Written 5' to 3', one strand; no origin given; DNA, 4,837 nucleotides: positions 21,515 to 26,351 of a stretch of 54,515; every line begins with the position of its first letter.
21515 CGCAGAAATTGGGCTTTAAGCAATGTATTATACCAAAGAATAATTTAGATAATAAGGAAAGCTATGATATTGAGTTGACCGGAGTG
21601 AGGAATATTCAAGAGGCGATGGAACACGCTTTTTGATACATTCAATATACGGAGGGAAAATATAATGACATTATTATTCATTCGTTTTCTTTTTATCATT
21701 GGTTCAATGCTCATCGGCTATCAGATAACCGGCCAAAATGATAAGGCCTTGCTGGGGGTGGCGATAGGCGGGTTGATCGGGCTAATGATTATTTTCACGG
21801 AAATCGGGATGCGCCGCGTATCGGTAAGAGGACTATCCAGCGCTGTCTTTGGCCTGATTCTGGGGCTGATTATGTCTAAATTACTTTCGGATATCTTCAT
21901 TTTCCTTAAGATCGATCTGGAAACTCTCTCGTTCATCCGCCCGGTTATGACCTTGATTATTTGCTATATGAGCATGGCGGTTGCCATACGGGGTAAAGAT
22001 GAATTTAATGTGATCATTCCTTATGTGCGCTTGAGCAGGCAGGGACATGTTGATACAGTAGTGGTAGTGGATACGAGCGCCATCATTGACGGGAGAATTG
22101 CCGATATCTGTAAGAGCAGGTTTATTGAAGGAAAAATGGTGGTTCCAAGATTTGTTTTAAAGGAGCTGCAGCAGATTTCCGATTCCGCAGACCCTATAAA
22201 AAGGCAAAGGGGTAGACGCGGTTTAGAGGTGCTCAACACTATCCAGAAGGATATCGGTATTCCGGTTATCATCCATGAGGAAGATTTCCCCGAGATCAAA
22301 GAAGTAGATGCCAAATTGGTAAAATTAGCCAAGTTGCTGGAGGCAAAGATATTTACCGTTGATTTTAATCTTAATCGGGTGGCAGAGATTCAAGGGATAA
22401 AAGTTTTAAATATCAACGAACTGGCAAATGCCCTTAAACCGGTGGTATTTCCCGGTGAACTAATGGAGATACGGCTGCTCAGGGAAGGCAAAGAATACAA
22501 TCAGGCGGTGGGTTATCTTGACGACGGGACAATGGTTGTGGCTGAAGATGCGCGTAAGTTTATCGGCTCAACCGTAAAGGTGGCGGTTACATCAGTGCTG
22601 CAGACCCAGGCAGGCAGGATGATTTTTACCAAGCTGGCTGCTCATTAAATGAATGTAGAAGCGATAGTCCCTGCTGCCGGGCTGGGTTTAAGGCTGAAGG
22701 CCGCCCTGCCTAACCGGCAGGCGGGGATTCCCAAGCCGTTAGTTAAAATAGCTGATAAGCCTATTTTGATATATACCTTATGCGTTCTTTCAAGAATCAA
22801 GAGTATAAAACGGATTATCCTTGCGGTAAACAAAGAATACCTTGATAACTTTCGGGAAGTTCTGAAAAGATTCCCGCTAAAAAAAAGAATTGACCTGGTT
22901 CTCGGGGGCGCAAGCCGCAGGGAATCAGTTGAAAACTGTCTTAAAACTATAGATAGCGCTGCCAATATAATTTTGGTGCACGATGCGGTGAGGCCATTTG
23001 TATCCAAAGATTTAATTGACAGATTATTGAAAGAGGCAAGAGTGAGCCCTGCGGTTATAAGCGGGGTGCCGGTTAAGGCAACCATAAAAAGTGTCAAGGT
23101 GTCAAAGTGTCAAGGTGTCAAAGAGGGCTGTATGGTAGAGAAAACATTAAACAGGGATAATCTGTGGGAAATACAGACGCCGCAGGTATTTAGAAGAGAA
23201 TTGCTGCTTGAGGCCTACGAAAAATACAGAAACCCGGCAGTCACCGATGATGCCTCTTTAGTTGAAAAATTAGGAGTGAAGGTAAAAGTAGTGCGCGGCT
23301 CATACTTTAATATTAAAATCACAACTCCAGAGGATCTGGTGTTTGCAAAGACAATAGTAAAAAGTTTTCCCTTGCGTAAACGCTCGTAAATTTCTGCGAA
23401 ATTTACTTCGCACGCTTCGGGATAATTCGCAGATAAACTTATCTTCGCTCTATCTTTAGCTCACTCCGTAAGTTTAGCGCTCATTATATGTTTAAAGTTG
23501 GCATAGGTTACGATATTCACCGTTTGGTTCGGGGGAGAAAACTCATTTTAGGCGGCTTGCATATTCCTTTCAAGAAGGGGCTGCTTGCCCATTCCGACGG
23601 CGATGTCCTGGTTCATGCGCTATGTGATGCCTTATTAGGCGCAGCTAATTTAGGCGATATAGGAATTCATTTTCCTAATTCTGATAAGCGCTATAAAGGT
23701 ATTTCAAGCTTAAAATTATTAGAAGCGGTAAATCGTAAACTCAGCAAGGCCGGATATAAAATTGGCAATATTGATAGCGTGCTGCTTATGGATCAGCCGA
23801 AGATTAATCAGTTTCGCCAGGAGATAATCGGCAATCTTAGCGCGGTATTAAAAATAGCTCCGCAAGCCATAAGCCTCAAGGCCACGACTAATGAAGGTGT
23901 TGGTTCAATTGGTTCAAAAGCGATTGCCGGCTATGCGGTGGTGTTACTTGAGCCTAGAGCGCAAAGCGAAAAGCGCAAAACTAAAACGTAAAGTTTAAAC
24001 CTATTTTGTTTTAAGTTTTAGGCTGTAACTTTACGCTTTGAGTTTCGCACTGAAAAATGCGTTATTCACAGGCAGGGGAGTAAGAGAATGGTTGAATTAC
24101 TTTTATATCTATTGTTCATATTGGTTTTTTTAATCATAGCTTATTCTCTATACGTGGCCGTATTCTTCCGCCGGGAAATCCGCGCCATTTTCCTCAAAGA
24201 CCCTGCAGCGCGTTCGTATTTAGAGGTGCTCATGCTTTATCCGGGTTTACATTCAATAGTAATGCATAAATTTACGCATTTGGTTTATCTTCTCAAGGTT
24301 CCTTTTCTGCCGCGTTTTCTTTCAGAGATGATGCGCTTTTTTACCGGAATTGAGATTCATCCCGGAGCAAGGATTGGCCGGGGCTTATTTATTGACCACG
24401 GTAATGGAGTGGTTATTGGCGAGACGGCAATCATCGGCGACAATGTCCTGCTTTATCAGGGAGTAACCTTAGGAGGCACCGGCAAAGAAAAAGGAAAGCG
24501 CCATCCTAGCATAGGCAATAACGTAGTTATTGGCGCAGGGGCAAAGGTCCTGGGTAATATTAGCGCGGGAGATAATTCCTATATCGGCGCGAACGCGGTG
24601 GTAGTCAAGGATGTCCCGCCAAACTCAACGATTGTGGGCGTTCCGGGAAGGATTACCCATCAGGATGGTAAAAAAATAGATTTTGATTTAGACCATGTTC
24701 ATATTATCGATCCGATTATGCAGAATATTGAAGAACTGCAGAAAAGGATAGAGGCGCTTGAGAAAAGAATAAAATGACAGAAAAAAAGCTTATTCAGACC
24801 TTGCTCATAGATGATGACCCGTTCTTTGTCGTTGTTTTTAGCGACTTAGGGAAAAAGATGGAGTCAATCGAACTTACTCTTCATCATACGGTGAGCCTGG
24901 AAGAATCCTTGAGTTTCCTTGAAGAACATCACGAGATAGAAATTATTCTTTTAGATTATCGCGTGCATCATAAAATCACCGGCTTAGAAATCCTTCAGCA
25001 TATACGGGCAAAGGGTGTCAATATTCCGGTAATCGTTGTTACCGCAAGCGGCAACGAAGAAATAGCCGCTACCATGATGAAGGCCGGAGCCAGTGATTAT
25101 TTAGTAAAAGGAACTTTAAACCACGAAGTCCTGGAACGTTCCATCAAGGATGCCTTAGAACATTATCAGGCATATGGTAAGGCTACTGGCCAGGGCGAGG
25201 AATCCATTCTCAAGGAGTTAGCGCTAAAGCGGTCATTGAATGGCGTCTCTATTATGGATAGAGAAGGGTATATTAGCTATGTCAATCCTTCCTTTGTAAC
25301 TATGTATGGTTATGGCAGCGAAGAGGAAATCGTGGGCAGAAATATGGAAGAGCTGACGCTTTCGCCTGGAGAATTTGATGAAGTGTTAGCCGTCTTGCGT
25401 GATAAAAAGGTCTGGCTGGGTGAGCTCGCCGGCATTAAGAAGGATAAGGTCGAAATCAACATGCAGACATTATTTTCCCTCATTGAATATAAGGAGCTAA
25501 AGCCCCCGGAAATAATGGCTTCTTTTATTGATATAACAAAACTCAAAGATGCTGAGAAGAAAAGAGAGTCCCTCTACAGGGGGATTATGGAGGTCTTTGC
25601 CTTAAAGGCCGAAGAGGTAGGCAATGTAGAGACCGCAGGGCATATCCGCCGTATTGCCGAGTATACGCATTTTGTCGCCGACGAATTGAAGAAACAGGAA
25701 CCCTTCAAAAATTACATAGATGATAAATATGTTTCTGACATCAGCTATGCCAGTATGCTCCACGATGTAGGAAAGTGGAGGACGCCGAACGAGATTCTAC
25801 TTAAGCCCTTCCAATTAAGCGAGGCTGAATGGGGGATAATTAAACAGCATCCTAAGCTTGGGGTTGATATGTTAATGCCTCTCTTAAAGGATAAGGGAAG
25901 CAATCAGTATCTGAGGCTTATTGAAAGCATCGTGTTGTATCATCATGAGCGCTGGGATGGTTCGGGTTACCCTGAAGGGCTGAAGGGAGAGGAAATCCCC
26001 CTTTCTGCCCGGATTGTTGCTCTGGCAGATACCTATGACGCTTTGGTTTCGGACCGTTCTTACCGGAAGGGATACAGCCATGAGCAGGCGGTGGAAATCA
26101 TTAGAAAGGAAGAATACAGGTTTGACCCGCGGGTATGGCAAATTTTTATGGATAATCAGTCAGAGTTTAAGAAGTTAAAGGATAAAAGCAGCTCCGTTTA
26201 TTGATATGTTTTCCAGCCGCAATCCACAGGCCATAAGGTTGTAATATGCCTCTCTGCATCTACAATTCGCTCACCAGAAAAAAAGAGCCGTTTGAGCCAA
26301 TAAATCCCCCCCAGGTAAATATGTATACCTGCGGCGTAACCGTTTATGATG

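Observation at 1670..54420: Essential housekeeping genes carry in-frame palindromes and short-period tandem arrays (RPE-like selfish DNA)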

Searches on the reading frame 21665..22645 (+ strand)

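Call 55: search_protein_families(library=pfam, max_evalue=0.000001, proteins=[window:21665-22645:+])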
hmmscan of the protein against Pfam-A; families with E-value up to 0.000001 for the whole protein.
window:21665-22645:+ (327 aa): 1 family
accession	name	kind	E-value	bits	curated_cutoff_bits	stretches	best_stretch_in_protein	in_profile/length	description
PF01850.27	PIN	-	3.2e-07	31.4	23.6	1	133-241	1-119/120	PIN domain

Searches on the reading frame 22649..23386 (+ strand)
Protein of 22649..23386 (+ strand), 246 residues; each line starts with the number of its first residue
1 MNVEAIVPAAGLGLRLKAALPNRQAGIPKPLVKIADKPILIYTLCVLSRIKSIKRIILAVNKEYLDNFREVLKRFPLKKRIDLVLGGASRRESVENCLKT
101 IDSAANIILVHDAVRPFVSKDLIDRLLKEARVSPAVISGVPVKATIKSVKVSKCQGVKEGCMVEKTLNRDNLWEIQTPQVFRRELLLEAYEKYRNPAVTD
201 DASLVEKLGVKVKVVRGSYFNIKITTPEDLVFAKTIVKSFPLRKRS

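Call 36: search_solved_structures(query=window:22649-23386:+, show_alignments=1, max_evalue=1e-20)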
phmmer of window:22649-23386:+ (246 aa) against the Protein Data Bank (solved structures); distinct sequences matched with E-value up to 1e-20: 22.
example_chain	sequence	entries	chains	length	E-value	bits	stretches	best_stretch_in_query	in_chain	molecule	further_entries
5ddt_A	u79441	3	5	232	1.1e-44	155.9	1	1-239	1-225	2-C-methyl-D-erythritol 4-phosphate cytidylyltransferase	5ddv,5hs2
5mrn_A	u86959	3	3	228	6.4e-38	133.9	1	4-237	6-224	2-C-methyl-D-erythritol 4-phosphate cytidylyltransferase, chloroplastic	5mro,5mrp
1w77_A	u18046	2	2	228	1.8e-37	132.4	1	4-237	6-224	2C-METHYL-D-ERYTHRITOL 4-PHOSPHATE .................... | 2-C-methyl-D-erythritol 4-phosphate cytidylyltransferase, chloroplastic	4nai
2ycm_A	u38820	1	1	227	2.3e-37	132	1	4-237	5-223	2-C-METHYL-D-ERYTHRITOL 4-PHOSPHATE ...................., CHLOROPLASTIC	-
2yc3_A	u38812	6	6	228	2.3e-37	132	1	4-237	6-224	2-C-METHYL-D-ERYTHRITOL 4-PHOSPHATE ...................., CHLOROPLASTIC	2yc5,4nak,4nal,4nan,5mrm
5mrq_A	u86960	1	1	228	3e-36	128.4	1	4-237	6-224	2-C-methyl-D-erythritol 4-phosphate cytidylyltransferase, chloroplastic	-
4kt7_A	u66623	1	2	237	1.1e-35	126.5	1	3-236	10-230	2-C-methyl-D-erythritol 4-phosphate cytidylyltransferase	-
7kmw_A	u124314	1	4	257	1.6e-25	93.3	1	3-238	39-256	2-C-methyl-D-erythritol 4-phosphate cytidylyltransferase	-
2xwl_A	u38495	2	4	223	1.8e-25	93.2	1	4-237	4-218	2-C-METHYL-D-ERYTHRITOL 4-PHOSPHATE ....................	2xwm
6xhp_A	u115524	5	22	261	5e-25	91.7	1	25-238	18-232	Ribitol-5-phosphate cytidylyltransferase 1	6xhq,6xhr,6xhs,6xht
8xkg_A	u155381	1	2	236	1.8e-24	89.8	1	5-239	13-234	2-C-methyl-D-erythritol 4-phosphate cytidylyltransferase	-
4jis_A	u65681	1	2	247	2.2e-24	89.5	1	25-238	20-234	ribitol-5-phosphate cytidylyltransferase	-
1h3m_A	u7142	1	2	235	1.2e-23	87.2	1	2-234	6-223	2-C-METHYL-D-ERYTHRITOL 4-PHOSPHATE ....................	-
3n9w_A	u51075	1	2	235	2.2e-23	86.3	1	2-234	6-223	2-C-methyl-D-erythritol 4-phosphate cytidylyltransferase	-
1i52_A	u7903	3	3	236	2.2e-23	86.3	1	2-234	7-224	4-DIPHOSPHOCYTIDYL-2-C-METHYLERYTHRITOL SYNTHASE | 4-DIPHOSPHOCYTIDYL-2-C-METHYLERYTHRITOL SYNTHETASE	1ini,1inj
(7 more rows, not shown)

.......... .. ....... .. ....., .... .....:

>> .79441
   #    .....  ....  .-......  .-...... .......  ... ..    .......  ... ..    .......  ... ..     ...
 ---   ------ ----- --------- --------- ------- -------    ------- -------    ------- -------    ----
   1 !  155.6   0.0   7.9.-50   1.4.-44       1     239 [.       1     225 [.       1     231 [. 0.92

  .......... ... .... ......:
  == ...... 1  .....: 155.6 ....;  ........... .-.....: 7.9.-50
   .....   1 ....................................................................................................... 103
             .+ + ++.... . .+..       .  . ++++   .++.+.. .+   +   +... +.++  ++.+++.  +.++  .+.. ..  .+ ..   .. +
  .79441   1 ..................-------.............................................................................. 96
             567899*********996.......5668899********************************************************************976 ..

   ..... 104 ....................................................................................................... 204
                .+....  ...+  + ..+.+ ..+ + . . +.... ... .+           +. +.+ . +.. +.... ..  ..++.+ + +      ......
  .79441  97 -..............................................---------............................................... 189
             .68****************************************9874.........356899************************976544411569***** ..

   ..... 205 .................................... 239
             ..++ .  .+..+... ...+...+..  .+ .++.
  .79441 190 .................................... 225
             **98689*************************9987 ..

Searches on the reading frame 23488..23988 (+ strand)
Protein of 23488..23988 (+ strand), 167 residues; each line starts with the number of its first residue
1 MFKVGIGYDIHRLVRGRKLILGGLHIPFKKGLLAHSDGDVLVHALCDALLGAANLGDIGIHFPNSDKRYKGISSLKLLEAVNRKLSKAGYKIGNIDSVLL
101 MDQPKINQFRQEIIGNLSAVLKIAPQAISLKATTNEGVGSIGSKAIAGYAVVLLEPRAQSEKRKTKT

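Call 55: search_protein_families(library=pfam, max_evalue=0.000001, proteins=[window:23488-23988:+])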
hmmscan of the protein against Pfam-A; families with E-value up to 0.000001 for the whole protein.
window:23488-23988:+ (167 aa): 1 family
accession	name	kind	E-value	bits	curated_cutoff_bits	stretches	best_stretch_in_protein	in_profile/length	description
PF02542.21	YgbB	-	5e-60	202.8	26.7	1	2-154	1-154/155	YgbB family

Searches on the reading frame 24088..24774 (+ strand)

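Call 55: search_protein_families(library=pfam, max_evalue=0.000001, proteins=[window:24088-24774:+])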
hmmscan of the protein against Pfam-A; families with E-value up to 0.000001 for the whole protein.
window:24088-24774:+ (229 aa): 1 family
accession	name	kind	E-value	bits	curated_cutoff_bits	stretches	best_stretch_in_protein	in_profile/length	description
PF00132.30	Hexapep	-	5.5e-12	45.3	27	1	139-172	1-34/36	Bacterial transferase hexapeptide (six repeats)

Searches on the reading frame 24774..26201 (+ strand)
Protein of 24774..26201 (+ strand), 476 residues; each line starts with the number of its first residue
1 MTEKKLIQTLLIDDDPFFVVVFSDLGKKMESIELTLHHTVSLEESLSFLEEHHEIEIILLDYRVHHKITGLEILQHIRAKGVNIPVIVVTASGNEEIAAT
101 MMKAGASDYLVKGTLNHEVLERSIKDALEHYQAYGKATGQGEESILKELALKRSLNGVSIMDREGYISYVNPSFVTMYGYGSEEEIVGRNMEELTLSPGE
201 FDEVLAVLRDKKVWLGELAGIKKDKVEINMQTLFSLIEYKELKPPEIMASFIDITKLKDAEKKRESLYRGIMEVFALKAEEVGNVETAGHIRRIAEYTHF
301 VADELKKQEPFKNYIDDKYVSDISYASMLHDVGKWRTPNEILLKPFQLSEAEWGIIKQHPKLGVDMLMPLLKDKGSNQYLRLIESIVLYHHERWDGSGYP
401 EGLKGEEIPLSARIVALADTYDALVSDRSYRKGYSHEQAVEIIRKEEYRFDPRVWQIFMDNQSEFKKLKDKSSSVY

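Call 56: search_protein_families(library=pfam, max_evalue=0.000001, proteins=[window:24774-26201:+])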
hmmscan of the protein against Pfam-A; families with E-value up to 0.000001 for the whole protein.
window:24774-26201:+ (476 aa): 4 families
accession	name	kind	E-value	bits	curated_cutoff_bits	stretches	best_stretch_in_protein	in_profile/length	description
PF13487.12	HD_5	-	4.1e-33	114.9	27.2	1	316-454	35-170/170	HD domain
PF01966.28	HD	-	7.2e-17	62.2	22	1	288-423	2-115/116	HD domain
PF00072.30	Response_reg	-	9e-15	55.2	30.2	1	10-118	2-105/111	Response regulator receiver domain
PF13426.13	PAS_9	-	5.4e-10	39.9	27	1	157-255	3-102/103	PAS domain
